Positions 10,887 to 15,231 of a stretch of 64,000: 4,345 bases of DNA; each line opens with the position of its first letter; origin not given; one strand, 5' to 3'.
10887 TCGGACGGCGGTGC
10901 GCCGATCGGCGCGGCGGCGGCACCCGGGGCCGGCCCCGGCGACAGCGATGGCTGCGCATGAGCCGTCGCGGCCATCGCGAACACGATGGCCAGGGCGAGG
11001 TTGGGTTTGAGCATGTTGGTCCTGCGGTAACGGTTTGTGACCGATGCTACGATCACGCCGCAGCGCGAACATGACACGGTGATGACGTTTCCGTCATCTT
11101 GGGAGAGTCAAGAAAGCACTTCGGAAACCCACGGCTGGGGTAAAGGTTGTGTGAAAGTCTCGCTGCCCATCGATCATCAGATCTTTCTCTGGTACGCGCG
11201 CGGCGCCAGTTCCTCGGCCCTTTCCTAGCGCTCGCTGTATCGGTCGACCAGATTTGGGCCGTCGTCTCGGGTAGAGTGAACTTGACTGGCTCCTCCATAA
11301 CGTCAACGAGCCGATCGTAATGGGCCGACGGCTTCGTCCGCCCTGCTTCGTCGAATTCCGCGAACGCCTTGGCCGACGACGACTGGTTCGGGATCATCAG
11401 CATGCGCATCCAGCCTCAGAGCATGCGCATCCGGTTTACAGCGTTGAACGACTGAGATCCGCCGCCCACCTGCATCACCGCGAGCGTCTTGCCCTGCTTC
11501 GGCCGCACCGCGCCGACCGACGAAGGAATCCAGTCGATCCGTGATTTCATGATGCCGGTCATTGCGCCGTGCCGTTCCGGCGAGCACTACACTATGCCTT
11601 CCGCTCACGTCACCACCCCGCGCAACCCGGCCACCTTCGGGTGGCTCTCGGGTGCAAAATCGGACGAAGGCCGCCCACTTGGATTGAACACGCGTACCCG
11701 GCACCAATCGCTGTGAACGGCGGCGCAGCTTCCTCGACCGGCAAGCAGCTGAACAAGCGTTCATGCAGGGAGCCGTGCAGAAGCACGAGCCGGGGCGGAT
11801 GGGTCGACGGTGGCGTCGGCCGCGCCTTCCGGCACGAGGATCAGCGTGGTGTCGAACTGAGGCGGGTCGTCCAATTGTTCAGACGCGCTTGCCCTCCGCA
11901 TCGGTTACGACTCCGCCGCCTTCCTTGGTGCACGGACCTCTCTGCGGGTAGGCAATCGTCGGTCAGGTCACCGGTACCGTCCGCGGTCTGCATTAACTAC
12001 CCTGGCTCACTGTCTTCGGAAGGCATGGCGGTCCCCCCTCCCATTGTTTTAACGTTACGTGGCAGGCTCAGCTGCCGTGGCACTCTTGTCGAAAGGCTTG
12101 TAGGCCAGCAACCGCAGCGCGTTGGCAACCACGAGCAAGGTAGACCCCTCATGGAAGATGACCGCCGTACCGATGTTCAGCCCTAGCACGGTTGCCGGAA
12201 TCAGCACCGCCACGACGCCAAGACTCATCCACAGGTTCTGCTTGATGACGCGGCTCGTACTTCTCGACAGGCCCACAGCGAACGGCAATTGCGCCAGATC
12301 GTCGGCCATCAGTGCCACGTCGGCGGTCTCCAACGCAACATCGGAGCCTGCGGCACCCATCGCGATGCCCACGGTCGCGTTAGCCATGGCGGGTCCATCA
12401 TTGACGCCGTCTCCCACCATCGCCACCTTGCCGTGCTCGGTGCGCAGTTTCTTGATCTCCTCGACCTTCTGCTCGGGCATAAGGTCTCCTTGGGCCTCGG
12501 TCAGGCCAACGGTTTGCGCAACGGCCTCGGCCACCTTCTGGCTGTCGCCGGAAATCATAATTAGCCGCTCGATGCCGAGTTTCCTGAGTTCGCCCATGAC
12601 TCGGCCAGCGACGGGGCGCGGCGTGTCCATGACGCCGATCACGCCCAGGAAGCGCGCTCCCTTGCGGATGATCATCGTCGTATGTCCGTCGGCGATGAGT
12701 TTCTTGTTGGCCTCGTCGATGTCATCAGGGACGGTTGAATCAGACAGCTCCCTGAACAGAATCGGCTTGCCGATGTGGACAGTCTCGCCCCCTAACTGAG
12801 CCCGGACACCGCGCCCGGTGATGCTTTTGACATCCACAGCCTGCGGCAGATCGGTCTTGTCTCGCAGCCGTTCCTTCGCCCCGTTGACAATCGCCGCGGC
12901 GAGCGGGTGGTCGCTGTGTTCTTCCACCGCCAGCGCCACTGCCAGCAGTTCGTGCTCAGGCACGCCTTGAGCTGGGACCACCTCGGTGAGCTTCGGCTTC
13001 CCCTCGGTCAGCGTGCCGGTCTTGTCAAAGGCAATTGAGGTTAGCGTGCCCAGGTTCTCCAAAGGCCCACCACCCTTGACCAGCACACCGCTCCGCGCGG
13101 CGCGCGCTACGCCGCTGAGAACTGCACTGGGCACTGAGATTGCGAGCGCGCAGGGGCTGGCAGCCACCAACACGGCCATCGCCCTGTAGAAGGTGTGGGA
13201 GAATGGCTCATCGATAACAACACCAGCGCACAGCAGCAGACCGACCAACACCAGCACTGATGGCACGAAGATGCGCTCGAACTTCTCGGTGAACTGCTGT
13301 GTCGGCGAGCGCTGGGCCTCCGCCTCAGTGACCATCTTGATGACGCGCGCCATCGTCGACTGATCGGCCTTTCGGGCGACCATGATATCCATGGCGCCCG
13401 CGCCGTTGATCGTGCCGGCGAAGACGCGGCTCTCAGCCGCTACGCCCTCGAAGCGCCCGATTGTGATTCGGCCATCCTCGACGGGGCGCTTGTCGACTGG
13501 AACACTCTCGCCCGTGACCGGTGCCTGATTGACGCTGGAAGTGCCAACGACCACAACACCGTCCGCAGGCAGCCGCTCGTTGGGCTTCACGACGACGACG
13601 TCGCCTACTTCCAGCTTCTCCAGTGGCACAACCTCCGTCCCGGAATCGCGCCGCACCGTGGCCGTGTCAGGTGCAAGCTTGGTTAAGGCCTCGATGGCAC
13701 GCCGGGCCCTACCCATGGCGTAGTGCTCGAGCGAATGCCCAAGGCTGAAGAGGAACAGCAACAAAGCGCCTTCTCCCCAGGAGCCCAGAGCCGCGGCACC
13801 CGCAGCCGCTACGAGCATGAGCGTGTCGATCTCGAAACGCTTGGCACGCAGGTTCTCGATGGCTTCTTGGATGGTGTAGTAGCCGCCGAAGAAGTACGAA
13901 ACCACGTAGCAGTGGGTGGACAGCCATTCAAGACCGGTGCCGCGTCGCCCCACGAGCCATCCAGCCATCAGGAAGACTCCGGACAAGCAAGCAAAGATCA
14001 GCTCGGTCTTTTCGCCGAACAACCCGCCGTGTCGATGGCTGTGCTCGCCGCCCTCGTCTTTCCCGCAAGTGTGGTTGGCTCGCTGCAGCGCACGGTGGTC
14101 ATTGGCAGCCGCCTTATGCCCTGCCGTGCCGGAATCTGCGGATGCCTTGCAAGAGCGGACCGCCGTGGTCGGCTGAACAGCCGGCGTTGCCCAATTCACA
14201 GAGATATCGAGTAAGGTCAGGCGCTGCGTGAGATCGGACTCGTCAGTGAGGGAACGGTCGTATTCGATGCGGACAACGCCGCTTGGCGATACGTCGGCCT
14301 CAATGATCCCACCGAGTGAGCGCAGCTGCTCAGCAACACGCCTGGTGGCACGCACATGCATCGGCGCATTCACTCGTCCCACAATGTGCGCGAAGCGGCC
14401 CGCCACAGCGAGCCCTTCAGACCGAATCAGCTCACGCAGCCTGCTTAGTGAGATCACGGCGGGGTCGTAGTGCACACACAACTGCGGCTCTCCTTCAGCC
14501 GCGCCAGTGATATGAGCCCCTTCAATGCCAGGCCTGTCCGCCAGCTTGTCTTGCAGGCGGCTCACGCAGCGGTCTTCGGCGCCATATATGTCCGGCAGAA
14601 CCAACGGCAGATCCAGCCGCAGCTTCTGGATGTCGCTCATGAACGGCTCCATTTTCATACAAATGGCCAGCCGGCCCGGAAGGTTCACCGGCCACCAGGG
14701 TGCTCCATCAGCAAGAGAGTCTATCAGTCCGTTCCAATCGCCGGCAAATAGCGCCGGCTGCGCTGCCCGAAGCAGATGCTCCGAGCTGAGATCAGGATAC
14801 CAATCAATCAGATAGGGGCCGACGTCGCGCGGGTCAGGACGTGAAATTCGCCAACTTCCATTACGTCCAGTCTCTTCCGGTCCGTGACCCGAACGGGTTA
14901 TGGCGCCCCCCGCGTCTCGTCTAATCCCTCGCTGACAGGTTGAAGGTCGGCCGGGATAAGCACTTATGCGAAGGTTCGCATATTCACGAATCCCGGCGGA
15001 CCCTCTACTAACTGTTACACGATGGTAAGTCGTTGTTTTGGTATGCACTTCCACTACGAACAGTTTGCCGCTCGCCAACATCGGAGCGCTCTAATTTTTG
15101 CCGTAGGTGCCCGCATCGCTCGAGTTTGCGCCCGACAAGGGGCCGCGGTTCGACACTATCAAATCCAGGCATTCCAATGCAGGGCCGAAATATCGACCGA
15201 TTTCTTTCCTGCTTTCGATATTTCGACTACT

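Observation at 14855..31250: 87-bp near-perfect direct repeats bracket the 16.3-kb ars + cop block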

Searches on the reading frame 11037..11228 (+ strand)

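Call 26: search_protein_families(library=pfam, proteins=[window:11037-11228:+], max_evalue=0.1)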
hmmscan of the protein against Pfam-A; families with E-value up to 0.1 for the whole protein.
window:11037-11228:+ (63 aa): 1 family
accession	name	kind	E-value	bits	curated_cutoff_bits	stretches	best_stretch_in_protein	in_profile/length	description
PF08675.17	RNA_bind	-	0.019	15.4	27.9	1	7-39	5-37/79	RNA binding domain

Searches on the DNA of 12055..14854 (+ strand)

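Call 34: search_dna_similar(query=window:12055-14854:+, collection=plasmids, mode=distant, max_rows=30)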
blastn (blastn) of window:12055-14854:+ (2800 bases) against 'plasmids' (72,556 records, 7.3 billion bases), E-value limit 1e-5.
Records with a match: 1265; places in all: 1482; records where one place covers at least 80% of the query: 6.
Best place of each record, by identity: >=99% 6; 90-95% 43; 80-90% 43; 60-80% 1173.
By first word of the organism name: Klebsiella 429; Rhizobium 79; Rhodococcus 56; Enterobacter 51; Escherichia 36; Sphingobium 27; Pseudosulfitobacter 26; Azospirillum 25; Deinococcus 24; Citrobacter 22; and 171 more.
By predicted mobility (MOB-suite, as given by PLSDB): non-mobilizable 805; conjugative 281; mobilizable 179.
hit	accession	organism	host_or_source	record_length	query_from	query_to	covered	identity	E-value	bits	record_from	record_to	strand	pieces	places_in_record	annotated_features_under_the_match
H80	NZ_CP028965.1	Burkholderia sp. IDO3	pure strain,reactor sludge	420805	1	2800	100%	100.0%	0e+0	5050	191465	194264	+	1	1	heavy metal translocating P-type ATPase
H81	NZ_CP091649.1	Burkholderia aenigmatica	-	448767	1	2800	100%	100.0%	0e+0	5050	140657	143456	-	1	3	heavy metal translocating P-type ATPase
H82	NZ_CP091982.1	Burkholderia vietnamiensis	Homo sapiens,clinical isolate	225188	1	2800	100%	100.0%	0e+0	5050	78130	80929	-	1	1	heavy metal translocating P-type ATPase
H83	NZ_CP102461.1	Burkholderia multivorans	Homo sapiens,pure culture,CF throat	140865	1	2800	100%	100.0%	0e+0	5050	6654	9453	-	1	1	heavy metal translocating P-type ATPase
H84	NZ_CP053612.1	Burkholderia sp. MBR-1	-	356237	1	2800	100%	100.0%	0e+0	5050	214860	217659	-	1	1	heavy metal translocating P-type ATPase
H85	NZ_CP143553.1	Burkholderia multivorans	Homo sapiens,bronchoalveolar lavage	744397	1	2800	100%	100.0%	0e+0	5046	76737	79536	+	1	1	heavy metal translocating P-type ATPase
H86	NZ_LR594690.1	Variovorax sp. WDL1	linuron-contaminated soil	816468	74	1974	68%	73.3%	0e+0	1117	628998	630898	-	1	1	heavy metal translocating P-type ATPase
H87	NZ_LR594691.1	Variovorax sp. WDL1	linuron-contaminated soil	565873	74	1974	68%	73.3%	0e+0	1117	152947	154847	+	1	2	heavy metal translocating P-type ATPase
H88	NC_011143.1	Phenylobacterium zucineum HLK1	-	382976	43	1977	69%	70.2%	0e+0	832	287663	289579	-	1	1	heavy metal translocating P-type ATPase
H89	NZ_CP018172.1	Aquibium oceanicum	water sample,seawater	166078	47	1875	65%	70.6%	0e+0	801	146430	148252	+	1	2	heavy metal translocating P-type ATPase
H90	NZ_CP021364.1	Acidovorax carolinensis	-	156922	50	1844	64%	71.9%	0e+0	906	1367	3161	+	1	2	heavy metal translocating P-type ATPase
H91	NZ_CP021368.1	Acidovorax carolinensis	-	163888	50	1844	64%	71.9%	0e+0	906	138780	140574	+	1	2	heavy metal translocating P-type ATPase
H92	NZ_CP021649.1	Acidovorax sp. T1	-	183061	50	1844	64%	71.8%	0e+0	902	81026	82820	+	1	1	heavy metal translocating P-type ATPase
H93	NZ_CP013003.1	Caulobacter henricii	pond water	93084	47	1836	64%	70.3%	0e+0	777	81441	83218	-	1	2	none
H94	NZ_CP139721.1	Nitratireductor rhodophyticola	Bacterial Culture,hydrothermal vent ...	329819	47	1872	65%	68.9%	0e+0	671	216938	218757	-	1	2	heavy metal translocating P-type ATPase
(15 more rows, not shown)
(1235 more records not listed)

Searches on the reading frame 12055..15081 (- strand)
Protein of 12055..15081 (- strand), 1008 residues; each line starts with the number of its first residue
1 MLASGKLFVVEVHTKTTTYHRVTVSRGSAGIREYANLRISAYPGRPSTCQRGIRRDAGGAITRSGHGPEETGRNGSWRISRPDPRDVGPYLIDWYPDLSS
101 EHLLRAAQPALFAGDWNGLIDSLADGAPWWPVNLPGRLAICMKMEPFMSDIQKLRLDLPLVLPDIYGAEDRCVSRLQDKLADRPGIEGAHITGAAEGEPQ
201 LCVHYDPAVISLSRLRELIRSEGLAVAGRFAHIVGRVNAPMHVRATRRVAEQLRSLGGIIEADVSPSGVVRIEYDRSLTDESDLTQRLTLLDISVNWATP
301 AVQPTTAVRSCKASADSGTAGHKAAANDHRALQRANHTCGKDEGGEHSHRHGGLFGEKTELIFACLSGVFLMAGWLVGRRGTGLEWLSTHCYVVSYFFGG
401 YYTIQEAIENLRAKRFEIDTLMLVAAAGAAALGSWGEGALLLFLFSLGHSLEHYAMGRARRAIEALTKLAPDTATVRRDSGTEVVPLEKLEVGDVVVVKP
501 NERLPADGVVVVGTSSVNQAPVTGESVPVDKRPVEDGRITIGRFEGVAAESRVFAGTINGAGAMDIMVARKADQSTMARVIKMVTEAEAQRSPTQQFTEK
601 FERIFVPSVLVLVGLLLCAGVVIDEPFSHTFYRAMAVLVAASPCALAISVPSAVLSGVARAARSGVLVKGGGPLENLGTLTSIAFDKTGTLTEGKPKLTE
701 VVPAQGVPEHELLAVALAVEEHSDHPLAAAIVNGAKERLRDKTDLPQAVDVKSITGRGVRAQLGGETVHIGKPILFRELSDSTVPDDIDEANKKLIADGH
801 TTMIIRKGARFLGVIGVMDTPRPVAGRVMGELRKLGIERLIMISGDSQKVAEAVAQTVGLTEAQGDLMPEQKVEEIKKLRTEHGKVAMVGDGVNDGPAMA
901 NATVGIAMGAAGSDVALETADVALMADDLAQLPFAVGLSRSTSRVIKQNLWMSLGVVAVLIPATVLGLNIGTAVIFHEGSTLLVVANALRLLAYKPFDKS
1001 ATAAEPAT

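Call 26: search_protein_families(library=pfam, proteins=[window:12055-15081:-], max_evalue=0.1)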
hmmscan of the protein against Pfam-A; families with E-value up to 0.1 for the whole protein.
window:12055-15081:- (1008 aa): 3 families
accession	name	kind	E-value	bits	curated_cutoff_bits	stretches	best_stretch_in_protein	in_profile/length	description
PF00122.25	E1-E2_ATPase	-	7.1e-50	169.5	28.1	1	468-663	1-180/181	E1-E2 ATPase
PF00702.32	Hydrolase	-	1.5e-33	117.3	26.4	1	683-902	4-190/191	haloacid dehalogenase-like hydrolase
PF08282.18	Hydrolase_3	-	0.068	13.3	20.9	0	877-916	197-236/255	haloacid dehalogenase-like hydrolase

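Call 27: search_protein_families(library=ncbifam, proteins=[window:12055-15081:-], max_evalue=0.1)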
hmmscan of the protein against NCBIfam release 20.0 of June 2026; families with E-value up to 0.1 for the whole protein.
window:12055-15081:- (1008 aa): 24 families
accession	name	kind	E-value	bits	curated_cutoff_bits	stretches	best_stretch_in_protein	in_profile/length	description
TIGR01525.1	ATPase-IB_hvy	subfamily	1.7e-169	565.3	346.25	1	418-991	1-560/560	heavy metal translocating P-type ATPase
NF008262.1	PRK11033.1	equivalog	1.6e-145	486.4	1005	1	387-994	146-730/731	zinc/cadmium/mercury/lead-transporting ATPase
TIGR01512.1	ATPase-IB2_Cd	subfamily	1.3e-144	482.6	313.5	2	418-735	1-283/494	cadmium family heavy metal-translocating P-type ATPase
NF033775.1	P_type_ZntA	exception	9.3e-131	437.5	1240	1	391-994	155-731/732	Zn(II)/Cd(II)/Pb(II) translocating P-type ATPase ZntA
TIGR01511.1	ATPase-IB1_Cu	subfamily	1.7e-107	360.5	397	1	402-991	4-541/542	copper-translocating P-type ATPase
NF007952.0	PRK10671.1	equivalog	3.1e-93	313.4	1316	1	439-996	294-836/838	copper-exporting P-type ATPase CopA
TIGR01494.1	ATPase_P-type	subfamily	1.7e-76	257.6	62.3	1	441-971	2-467/478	HAD-IC family P-type ATPase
TIGR01497.1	kdpB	equivalog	3.4e-47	160.9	527.9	1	451-923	83-547/675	potassium-transporting ATPase subunit KdpB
TIGR01647.1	ATPase-IIIA_H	equivalog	5.8e-44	150.4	615.5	2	420-862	40-483/755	plasma-membrane proton-efflux P-type ATPase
TIGR01522.1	ATPase-IIA2_Ca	equivalog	1.5e-40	138.8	798.3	3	458-752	103-386/854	calcium-transporting P-type ATPase, PMR1-type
TIGR01116.1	ATPase-IIA1_Ca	equivalog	5.5e-38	130.6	703.4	2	440-703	32-288/799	calcium-translocating P-type ATPase, SERCA-type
NF010609.0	PRK14010.1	equivalog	1.6e-37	129.1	1323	1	449-922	80-541/673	K(+)-transporting ATPase subunit B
TIGR01106.1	ATPase-IIC_X-K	subfamily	2.6e-33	115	946.1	3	452-695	121-359/997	Na,H/K antiporter P-type ATPase subunit alpha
TIGR01524.1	ATPase-IIIB_Mg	equivalog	1.4e-30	105.9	610.75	2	441-717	94-373/867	magnesium-translocating P-type ATPase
TIGR01523.1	ATPase-IID_K-Na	equivalog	3.7e-30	104.3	645.05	4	869-947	677-755/997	potassium/sodium efflux P-type ATPase, fungal-type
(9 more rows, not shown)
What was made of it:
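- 12055..14640 (-): An intact PIB-4-type heavy-metal P-type ATPase of 861 aa. The 1008-aa ORF that runs through copy 1 on the minus strand is a spurious upstream extension. Pfam and NCBIfam hits in calls 26 and 27.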

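Call 49: find_encoding_contigs(protein=window:12055-14640:-, flank=5000, max_places=10)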
Protein window:12055-14640:- (861 aa): 24 contigs read that carry it; 1 place shown.
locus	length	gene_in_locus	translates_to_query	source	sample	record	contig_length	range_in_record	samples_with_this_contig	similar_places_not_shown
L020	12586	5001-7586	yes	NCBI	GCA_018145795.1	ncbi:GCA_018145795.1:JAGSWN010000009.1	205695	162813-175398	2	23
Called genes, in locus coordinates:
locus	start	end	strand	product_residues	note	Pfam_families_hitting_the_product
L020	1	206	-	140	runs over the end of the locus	PF03960:ArsC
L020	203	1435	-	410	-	PF07690:MFS_1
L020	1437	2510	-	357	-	PF01758:SBF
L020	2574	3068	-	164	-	PF01451:LMWPc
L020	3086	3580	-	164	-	PF01451:LMWPc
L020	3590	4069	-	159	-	PF00903:Glyoxalase (weak)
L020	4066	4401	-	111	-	PF12840:HTH_20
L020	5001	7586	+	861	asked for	PF00122:E1-E2_ATPase, PF00702:Hydrolase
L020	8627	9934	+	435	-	PF02321:OEP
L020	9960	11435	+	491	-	PF25971:CzcB_N, PF25917:BSH_RND, PF25919:BSH_CusB, PF25973:BSH_CzcB, PF25893:HH_CzcB, PF25954:Beta-barrel_RND_2, PF25975:CzcB_C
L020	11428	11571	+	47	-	-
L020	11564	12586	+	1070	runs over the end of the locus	PF00873:ACR_tran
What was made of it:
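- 24/24 contigs with the identical ATPase have it (call 49).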

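Call 51: find_homologous_proteins(query=window:12055-14640:-, max_evalue=1e-100)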
Query window:12055-14640:- (861 aa): 7959 proteins with E <= 1e-100 among 8000 candidates; the best 120 are listed.
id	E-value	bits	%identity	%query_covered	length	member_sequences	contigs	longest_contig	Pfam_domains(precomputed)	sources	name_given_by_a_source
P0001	0.0e+0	1877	100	100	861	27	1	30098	PF00702.33,PF00122.26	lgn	-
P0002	0.0e+0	1541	80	100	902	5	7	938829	PF00702.33,PF00122.26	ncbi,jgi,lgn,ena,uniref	ncbi:heavy metal translocating P-type ATPase [Roseateles puraquae]|jgi:Cd2+/Zn2+-exporting ATPase|un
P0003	0.0e+0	1529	80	100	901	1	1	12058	PF00702.33,PF00122.26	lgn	-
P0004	0.0e+0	1526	81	99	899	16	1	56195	PF00702.33,PF00122.26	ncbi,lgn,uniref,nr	ncbi:MAG: heavy metal translocating P-type ATPase [Roseateles depolymerans]|uniref:Heavy metal trans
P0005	0.0e+0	1524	81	100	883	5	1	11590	PF00702.33,PF00122.26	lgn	-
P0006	0.0e+0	1518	81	100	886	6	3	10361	PF00702.33,PF00122.26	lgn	-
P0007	0.0e+0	1514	80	100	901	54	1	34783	PF00702.33,PF00122.26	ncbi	-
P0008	0.0e+0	1512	80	100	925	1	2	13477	PF00702.33,PF00122.26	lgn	-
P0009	0.0e+0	1502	80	100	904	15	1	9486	PF00702.33,PF00122.26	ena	-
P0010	0.0e+0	1493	78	100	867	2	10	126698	PF00702.33,PF00122.26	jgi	jgi:Zn2+/Cd2+-exporting ATPase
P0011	0.0e+0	1462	78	100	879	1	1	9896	PF00702.33,PF00122.26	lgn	-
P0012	0.0e+0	1445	77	100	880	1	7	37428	PF00702.33,PF00122.26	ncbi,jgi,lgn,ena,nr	ncbi:MAG: heavy metal translocating P-type ATPase [Roseateles sp.]|nr:MAG: heavy metal translocating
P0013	0.0e+0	1417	76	100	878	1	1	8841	PF00702.33,PF00122.26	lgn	-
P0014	0.0e+0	1410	74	99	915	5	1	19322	PF00702.33,PF00122.26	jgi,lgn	jgi:Zn2+/Cd2+-exporting ATPase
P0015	0.0e+0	1404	75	99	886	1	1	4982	PF00702.33,PF00122.26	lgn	-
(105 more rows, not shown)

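Call 54: find_encoding_contigs(protein=P0002, flank=4000, max_places=4)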
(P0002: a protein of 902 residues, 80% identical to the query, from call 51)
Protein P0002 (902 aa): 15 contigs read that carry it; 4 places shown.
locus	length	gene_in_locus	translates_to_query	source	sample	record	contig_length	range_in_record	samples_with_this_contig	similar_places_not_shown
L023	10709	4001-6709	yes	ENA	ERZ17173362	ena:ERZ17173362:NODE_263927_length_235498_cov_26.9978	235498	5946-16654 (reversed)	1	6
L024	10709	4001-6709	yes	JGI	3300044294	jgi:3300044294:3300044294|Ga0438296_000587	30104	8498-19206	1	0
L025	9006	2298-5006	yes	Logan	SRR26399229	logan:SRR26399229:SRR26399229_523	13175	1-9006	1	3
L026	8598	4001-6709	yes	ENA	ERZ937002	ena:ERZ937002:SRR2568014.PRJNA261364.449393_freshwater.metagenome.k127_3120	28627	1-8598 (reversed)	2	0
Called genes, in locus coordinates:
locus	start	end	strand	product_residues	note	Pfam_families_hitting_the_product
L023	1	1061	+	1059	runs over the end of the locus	PF00873:ACR_tran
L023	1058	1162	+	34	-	-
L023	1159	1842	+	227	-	PF00072:Response_reg, PF00486:Trans_reg_C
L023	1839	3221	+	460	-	PF26769:HAMP_PhoQ (faint), PF00512:HisKA, PF13581:HATPase_c_2 (faint), PF02518:HATPase_c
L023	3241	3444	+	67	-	-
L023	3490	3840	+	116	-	PF28244:CzcI (weak)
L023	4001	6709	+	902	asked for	PF00122:E1-E2_ATPase, PF00702:Hydrolase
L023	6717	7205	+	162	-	PF19853:DUF6328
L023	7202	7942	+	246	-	-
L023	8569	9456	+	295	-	-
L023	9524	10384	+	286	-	PF01936:NYN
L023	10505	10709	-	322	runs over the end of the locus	PF05598:DUF772, PF13612:DDE_Tnp_1_3, PF01609:DDE_Tnp_1, PF13359:DDE_Tnp_4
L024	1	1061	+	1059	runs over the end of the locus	PF00873:ACR_tran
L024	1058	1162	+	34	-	-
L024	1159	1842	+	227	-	PF00072:Response_reg, PF00486:Trans_reg_C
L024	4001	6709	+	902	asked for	PF00122:E1-E2_ATPase, PF00702:Hydrolase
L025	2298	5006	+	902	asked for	PF00122:E1-E2_ATPase, PF00702:Hydrolase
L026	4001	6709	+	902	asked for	PF00122:E1-E2_ATPase, PF00702:Hydrolase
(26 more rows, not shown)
